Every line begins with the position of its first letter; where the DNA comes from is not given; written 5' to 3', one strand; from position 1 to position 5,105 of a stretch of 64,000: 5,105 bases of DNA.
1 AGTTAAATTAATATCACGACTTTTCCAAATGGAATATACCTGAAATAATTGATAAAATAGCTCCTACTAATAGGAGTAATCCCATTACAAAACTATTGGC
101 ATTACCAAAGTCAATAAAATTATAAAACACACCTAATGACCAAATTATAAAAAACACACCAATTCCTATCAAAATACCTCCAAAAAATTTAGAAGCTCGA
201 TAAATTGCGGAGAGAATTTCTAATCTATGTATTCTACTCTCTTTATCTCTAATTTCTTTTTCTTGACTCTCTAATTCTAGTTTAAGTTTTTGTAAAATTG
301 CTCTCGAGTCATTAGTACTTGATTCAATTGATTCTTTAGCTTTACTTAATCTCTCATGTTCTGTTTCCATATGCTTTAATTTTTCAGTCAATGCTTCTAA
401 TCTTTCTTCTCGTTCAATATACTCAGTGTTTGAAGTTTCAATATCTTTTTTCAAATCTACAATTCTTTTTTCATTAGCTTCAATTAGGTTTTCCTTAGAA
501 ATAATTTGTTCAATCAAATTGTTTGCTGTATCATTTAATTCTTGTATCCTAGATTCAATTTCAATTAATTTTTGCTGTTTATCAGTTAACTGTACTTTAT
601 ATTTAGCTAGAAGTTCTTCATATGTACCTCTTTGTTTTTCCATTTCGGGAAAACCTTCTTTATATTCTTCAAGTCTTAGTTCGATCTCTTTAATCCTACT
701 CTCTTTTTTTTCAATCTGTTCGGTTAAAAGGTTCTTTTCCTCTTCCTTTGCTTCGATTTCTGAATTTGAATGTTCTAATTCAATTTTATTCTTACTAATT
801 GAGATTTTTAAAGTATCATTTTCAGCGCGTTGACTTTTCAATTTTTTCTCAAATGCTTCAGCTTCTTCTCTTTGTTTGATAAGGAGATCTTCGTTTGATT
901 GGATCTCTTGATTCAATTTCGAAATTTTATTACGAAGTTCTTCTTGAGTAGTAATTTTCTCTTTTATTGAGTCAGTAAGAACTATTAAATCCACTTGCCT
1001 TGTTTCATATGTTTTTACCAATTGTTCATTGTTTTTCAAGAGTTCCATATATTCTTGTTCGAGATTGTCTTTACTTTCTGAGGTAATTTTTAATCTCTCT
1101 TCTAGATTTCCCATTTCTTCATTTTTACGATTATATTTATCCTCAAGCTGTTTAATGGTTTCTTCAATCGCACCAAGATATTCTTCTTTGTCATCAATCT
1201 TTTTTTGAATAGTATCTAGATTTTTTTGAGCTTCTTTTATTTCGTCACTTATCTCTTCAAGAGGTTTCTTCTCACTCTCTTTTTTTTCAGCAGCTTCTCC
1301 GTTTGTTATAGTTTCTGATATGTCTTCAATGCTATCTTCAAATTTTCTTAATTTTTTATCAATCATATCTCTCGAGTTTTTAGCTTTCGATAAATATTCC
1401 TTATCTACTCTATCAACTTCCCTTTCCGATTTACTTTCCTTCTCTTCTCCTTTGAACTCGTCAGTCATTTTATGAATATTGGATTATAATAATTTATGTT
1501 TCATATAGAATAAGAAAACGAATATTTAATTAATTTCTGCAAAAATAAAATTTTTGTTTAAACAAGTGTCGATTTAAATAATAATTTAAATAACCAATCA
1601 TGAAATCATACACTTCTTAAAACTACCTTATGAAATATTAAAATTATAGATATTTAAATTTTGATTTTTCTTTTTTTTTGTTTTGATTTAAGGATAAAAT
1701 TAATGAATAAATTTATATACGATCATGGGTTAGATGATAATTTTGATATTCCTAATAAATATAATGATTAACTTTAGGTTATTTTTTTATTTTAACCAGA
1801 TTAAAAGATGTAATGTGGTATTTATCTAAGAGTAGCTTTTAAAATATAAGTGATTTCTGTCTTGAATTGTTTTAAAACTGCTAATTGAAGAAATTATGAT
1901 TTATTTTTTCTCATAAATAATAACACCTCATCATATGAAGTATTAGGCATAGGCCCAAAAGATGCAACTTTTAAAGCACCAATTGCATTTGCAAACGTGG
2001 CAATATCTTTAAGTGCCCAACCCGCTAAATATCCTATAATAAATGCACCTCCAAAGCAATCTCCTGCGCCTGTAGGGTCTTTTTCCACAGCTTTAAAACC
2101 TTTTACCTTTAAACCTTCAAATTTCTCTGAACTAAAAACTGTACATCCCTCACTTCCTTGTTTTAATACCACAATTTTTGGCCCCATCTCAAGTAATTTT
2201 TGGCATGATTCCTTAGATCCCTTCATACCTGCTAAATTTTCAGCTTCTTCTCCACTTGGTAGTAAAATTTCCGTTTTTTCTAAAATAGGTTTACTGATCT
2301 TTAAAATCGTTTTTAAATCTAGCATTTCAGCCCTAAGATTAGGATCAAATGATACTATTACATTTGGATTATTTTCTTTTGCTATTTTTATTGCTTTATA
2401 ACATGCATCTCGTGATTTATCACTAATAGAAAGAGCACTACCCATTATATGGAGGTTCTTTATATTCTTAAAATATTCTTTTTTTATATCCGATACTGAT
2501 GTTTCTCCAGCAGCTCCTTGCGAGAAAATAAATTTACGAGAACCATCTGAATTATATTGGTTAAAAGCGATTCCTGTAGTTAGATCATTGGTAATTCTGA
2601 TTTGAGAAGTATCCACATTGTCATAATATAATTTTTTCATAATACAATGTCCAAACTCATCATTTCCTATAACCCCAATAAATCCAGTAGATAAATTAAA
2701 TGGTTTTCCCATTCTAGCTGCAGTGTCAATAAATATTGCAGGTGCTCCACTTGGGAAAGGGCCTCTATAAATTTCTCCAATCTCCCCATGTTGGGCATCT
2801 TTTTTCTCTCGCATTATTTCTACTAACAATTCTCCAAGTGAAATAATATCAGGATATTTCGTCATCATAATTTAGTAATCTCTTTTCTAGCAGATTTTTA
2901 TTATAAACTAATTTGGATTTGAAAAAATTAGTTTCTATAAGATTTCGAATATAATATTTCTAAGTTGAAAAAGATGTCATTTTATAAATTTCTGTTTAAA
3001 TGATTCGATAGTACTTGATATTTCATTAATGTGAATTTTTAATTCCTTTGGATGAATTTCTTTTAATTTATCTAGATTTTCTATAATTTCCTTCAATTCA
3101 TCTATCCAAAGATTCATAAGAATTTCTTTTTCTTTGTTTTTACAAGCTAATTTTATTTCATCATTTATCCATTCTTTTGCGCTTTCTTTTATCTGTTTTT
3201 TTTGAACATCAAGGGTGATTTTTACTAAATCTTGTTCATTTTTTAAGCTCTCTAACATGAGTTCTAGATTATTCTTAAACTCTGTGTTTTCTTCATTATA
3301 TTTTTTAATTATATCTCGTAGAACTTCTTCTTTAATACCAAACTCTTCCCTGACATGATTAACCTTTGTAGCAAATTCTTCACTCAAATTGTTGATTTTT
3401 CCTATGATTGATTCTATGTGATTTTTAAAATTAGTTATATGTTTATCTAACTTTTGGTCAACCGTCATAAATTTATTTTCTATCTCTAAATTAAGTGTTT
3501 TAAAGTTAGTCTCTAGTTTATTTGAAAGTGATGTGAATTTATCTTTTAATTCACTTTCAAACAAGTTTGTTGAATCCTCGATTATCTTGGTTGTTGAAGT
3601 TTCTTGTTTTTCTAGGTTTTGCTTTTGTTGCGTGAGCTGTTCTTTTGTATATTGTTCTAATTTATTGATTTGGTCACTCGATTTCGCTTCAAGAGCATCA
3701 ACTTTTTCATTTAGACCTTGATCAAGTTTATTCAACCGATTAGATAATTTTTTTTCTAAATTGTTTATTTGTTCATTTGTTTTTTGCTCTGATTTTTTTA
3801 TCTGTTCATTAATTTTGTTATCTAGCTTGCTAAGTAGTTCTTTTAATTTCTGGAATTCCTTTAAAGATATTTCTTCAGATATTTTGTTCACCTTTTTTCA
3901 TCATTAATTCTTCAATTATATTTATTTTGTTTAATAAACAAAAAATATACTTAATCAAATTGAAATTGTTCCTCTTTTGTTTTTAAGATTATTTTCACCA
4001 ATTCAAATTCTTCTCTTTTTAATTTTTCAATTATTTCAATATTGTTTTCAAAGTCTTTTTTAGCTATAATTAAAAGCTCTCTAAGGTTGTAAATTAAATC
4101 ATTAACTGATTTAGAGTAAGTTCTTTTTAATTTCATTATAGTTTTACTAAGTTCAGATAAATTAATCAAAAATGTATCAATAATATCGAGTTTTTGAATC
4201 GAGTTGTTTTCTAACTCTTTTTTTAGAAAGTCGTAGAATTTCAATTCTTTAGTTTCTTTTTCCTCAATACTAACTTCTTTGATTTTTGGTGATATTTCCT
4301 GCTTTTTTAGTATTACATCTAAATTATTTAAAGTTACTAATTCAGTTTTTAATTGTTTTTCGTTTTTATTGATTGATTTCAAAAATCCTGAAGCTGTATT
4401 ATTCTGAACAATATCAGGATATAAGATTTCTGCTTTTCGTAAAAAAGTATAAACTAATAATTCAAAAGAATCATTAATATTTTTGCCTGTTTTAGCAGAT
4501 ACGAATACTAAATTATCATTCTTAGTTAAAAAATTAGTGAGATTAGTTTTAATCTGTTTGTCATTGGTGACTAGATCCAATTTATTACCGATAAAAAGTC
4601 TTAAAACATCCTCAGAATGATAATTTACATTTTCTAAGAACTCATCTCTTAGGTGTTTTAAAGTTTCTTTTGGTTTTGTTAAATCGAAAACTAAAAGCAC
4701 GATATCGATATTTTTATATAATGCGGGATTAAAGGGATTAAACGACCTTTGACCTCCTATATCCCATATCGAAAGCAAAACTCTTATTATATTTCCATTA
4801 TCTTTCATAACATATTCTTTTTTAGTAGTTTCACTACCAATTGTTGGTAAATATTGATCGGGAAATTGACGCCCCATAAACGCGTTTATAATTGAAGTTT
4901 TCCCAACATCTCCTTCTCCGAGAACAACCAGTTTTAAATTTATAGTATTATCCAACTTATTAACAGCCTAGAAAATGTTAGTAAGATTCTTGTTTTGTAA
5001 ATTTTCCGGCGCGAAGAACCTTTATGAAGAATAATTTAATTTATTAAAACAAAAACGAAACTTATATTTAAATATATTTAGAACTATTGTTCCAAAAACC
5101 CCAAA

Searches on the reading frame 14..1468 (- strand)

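Call 60: search_protein_families(library=pfam, proteins=[window:14-1468:-], max_evalue=0.0001)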
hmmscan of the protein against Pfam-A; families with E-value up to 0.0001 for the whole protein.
window:14-1468:- (484 aa): 1 family
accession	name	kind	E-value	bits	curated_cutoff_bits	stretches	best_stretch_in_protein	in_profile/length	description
PF08614.16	ATG16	-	7.5e-05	23.4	33.7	0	242-362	59-179/200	Autophagy protein 16 (ATG16)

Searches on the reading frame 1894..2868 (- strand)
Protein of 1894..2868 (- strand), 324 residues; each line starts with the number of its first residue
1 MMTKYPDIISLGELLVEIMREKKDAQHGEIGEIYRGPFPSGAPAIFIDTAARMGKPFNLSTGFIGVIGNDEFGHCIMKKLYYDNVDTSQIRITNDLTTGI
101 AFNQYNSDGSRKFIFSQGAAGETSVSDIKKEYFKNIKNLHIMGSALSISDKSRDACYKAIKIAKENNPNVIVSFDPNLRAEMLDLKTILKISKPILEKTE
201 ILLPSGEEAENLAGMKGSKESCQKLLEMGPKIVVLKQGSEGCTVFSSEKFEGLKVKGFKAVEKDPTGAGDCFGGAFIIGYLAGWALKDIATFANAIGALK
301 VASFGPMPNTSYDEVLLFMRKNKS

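Call 60: search_protein_families(library=pfam, proteins=[window:1894-2868:-], max_evalue=0.0001)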
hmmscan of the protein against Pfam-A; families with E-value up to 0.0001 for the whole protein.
window:1894-2868:- (324 aa): 1 family
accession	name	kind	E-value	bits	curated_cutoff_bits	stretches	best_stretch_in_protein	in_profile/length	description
PF00294.29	PfkB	-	7.5e-45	154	25.8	1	41-307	37-296/302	pfkB family carbohydrate kinase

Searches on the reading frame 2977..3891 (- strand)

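Call 60: search_protein_families(library=pfam, proteins=[window:2977-3891:-], max_evalue=0.0001)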
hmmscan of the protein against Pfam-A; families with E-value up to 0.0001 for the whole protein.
window:2977-3891:- (304 aa): 1 family
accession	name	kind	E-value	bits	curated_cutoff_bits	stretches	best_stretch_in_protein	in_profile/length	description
PF01442.23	Apolipoprotein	-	9.5e-07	29.1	90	1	14-161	40-187/190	Apolipoprotein A1/A4/E domain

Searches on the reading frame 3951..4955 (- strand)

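Call 60: search_protein_families(library=pfam, proteins=[window:3951-4955:-], max_evalue=0.0001)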
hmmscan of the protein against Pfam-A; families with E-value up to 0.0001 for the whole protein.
window:3951-4955:- (334 aa): 3 families
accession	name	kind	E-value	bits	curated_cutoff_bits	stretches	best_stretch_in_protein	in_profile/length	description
PF00071.28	Ras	-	1.9e-30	106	21.6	1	8-169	1-158/162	Ras family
PF08477.19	Roc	-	8.3e-23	81.3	27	1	8-127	1-119/119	Ras of Complex, Roc, domain of DAPkinase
PF00025.27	Arf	-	3.1e-12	46.8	22.3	1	6-168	14-171/174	ADP-ribosylation factor family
